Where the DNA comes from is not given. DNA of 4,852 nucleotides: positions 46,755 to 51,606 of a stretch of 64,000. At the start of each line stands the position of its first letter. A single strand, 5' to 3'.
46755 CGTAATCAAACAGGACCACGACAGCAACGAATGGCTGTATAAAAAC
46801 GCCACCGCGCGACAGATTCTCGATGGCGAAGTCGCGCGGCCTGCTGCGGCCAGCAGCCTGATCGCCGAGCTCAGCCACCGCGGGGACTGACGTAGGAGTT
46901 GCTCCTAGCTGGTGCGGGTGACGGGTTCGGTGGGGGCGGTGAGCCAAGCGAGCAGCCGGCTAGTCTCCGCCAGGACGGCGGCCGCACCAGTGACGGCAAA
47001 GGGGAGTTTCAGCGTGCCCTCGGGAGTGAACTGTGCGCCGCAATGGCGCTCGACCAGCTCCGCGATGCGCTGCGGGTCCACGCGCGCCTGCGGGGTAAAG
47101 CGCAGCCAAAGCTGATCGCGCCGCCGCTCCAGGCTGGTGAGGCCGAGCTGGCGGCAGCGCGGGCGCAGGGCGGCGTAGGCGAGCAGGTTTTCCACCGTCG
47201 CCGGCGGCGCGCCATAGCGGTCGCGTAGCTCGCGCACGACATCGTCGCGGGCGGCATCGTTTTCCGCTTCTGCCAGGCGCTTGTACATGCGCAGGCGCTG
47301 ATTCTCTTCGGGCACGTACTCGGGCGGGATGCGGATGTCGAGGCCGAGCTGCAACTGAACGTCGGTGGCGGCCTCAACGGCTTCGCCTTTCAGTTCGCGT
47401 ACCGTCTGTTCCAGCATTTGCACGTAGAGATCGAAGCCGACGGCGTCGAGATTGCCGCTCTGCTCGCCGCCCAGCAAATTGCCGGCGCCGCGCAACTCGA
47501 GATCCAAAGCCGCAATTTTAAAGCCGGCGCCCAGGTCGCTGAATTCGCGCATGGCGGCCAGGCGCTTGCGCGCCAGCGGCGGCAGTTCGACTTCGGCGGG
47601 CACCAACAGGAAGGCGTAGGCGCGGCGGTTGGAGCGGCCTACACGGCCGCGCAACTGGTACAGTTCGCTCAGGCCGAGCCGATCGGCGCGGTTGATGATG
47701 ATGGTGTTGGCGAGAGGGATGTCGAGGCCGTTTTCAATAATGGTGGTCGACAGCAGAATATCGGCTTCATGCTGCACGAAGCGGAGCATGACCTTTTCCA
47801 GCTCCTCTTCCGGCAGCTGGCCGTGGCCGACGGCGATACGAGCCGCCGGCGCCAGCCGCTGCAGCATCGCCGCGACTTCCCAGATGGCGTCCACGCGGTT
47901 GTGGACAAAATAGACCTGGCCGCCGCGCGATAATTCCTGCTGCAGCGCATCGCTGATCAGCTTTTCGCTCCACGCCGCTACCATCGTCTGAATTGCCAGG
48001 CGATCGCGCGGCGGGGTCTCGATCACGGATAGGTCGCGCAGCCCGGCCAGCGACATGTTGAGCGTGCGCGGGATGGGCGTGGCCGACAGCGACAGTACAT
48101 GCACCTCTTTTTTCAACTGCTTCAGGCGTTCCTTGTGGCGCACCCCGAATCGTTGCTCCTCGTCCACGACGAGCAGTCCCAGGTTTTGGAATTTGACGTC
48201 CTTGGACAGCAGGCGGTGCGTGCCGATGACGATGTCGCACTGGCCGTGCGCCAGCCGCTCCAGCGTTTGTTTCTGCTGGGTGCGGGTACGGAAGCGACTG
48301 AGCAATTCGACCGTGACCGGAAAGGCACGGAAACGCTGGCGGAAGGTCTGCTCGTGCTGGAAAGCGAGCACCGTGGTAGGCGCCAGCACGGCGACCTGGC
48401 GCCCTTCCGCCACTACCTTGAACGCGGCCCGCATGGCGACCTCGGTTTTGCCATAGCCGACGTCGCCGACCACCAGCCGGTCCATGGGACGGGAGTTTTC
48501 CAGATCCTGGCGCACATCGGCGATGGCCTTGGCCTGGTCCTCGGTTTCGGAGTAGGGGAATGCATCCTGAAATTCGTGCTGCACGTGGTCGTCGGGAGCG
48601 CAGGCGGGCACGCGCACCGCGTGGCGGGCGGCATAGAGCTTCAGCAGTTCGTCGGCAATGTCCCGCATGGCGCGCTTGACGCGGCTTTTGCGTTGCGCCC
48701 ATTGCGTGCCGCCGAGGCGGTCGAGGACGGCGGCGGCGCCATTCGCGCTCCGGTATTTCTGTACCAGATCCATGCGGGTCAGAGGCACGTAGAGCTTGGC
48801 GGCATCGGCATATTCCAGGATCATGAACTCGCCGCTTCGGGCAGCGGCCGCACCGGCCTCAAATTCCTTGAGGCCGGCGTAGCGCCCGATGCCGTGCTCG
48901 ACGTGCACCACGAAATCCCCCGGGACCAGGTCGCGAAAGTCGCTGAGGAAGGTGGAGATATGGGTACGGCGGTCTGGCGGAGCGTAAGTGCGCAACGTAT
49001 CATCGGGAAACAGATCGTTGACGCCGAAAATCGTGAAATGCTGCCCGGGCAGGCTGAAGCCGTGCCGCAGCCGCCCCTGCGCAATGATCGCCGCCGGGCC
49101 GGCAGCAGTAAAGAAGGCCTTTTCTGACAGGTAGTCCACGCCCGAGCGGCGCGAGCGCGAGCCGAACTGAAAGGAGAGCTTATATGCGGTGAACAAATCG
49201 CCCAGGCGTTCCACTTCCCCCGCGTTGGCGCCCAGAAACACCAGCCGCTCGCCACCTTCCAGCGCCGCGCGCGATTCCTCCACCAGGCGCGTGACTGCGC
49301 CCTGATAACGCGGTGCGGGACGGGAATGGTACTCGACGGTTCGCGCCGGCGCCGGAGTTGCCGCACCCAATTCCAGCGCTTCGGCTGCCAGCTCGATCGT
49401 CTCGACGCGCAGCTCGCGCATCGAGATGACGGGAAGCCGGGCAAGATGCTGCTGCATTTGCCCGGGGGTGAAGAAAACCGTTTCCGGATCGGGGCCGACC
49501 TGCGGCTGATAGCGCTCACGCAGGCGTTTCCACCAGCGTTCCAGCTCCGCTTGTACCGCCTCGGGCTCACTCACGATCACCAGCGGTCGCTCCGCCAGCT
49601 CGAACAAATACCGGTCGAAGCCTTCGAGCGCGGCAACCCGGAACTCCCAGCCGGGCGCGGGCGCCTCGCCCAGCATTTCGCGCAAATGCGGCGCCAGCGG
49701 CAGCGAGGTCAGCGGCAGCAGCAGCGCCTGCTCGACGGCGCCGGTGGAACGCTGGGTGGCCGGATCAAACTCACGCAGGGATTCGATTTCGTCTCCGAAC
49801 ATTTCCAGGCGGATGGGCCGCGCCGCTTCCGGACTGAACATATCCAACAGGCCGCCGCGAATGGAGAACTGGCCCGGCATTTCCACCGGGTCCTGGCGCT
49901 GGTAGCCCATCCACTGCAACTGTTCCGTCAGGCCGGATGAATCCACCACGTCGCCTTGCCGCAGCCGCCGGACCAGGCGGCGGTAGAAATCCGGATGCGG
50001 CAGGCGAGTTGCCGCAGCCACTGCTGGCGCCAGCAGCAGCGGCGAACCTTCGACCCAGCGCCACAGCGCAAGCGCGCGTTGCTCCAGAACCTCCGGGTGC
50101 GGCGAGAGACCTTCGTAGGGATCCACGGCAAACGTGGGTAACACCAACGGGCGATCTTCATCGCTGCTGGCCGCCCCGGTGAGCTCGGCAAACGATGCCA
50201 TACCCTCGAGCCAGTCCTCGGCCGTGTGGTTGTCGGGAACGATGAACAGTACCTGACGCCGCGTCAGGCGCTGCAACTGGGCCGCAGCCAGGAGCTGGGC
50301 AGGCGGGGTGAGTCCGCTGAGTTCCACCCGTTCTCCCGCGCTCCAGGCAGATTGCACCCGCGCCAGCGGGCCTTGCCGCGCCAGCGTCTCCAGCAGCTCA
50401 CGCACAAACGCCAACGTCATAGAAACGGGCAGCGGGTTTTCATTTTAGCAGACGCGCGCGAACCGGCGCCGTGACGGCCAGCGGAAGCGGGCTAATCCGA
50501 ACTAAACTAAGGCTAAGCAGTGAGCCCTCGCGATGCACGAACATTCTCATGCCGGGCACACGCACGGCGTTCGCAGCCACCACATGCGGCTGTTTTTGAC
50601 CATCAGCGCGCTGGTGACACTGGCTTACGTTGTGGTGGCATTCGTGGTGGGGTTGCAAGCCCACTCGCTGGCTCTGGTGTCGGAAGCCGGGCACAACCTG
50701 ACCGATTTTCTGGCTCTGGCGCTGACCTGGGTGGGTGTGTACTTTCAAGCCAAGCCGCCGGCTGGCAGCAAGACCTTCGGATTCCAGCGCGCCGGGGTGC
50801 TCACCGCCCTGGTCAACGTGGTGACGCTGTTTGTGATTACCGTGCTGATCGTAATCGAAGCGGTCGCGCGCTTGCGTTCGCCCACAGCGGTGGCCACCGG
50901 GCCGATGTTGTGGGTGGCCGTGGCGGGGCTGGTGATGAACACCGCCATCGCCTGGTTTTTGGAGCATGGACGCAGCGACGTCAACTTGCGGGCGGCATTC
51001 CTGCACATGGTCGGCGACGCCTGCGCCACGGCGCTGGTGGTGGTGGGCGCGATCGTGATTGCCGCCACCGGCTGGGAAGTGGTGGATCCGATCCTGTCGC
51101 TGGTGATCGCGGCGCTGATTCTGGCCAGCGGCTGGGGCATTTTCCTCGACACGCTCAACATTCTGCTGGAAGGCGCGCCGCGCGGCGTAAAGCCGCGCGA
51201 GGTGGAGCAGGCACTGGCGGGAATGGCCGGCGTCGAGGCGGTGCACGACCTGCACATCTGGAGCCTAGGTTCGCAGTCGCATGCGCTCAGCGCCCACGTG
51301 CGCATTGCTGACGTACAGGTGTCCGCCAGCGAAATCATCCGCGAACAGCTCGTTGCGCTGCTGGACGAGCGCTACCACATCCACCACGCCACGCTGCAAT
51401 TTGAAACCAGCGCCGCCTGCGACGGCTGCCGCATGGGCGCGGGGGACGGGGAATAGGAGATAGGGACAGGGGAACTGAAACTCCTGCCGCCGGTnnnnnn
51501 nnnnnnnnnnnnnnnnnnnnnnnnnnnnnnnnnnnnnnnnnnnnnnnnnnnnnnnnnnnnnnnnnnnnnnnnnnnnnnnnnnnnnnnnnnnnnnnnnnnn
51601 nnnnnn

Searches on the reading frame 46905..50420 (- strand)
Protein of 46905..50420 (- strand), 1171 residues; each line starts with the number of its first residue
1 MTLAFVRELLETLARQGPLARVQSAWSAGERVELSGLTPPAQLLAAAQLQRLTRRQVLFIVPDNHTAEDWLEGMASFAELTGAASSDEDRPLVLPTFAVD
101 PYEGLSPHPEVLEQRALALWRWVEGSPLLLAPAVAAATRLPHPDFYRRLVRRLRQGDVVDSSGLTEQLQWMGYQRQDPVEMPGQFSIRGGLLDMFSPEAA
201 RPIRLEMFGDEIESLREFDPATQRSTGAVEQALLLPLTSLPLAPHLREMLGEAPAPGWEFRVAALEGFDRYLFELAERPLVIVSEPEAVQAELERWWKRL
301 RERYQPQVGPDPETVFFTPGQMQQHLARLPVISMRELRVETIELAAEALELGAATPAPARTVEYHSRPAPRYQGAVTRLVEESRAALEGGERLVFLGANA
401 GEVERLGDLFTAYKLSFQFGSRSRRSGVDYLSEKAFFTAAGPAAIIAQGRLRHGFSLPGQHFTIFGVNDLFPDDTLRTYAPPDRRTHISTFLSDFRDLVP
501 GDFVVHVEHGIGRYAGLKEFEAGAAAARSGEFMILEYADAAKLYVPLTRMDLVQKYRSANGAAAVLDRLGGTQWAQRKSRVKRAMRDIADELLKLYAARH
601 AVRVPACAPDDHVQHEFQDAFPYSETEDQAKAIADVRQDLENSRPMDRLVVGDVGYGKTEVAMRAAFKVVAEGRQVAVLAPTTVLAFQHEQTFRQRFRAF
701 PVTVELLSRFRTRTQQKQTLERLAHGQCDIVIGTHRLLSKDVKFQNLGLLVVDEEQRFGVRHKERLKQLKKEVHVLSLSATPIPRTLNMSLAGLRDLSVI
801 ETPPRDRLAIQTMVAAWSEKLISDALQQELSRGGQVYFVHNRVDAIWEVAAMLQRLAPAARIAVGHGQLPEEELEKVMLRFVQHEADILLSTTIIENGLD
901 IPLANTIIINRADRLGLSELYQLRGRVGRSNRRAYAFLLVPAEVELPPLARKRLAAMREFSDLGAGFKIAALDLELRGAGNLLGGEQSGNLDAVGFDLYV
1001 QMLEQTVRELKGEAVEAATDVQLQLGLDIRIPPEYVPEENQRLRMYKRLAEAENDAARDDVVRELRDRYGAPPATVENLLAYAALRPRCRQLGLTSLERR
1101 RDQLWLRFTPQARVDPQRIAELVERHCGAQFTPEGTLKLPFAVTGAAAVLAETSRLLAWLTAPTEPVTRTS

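Call 19: search_protein_families(library=pfam, proteins=[window:46905-50420:-], max_evalue=0.0001)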
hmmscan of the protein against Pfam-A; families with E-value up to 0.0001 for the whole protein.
window:46905-50420:- (1171 aa): 7 families
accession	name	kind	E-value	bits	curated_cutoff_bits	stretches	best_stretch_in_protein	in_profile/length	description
PF00270.35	DEAD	-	2.6e-26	92.8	26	1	626-787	1-164/167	DEAD/DEAH box helicase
PF03461.20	TRCF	-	7.4e-26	90.8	25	1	1026-1118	2-94/95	TRCF domain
PF17757.6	UvrB_inter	-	1.1e-21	77.1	22.9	1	153-238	3-89/91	UvrB interaction domain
PF00271.37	Helicase_C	-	3e-19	69.7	23.5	1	825-930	5-109/110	Helicase conserved C-terminal domain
PF02559.22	CarD_TRCF_RID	-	5.7e-16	58.8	23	1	499-556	2-56/57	CarD-like/TRCF RID domain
PF04851.21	ResIII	-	1.2e-11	45.2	22.5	1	627-782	6-162/164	Type III restriction enzyme, res subunit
PF22590.2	Cas3-like_C_2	-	5.7e-05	23.8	27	0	833-931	2-105/106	CRISPR-associated nuclease/helicase Cas3, C-terminal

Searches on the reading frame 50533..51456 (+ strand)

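Call 20: search_protein_families(library=pfam, proteins=[window:50533-51456:+], max_evalue=0.0001)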
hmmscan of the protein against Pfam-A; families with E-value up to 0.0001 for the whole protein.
window:50533-51456:+ (307 aa): 2 families
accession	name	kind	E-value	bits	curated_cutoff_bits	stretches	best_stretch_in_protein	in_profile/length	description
PF01545.26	Cation_efflux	-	1.6e-36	126.4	26.6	1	22-212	1-198/198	Cation efflux family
PF16916.11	ZT_dimer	-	2.1e-11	44.1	26.7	1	220-291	5-76/78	Dimerisation domain of Zinc Transporter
